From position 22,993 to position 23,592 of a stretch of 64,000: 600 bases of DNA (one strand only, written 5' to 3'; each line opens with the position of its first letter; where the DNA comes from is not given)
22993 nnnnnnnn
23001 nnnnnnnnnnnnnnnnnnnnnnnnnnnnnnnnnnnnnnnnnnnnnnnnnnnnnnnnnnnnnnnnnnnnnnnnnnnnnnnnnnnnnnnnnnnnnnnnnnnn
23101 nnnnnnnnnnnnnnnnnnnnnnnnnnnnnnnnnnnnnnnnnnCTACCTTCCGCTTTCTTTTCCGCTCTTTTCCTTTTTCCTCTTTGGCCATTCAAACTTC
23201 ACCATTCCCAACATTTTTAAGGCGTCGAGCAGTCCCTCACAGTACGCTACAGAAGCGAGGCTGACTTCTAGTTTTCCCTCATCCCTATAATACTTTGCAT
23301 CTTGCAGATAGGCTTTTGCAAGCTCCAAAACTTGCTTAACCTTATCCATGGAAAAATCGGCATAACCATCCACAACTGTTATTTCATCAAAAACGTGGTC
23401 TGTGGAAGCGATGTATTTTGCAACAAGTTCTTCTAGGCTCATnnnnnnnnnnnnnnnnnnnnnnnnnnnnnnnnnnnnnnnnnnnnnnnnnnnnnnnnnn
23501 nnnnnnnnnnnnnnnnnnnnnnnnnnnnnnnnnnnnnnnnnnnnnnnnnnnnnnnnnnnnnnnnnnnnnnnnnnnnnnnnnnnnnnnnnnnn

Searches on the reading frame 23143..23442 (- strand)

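Call 7: search_protein_families(library=pfam, proteins=[window:23143-23442:-], max_evalue=0.01)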
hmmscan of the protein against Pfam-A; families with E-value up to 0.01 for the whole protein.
window:23143-23442:- (99 aa): 1 family
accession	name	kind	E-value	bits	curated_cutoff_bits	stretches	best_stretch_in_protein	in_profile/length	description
PF04010.18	DUF357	-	2e-16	60.2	29.4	1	9-80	1-72/73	Protein of unknown function (DUF357)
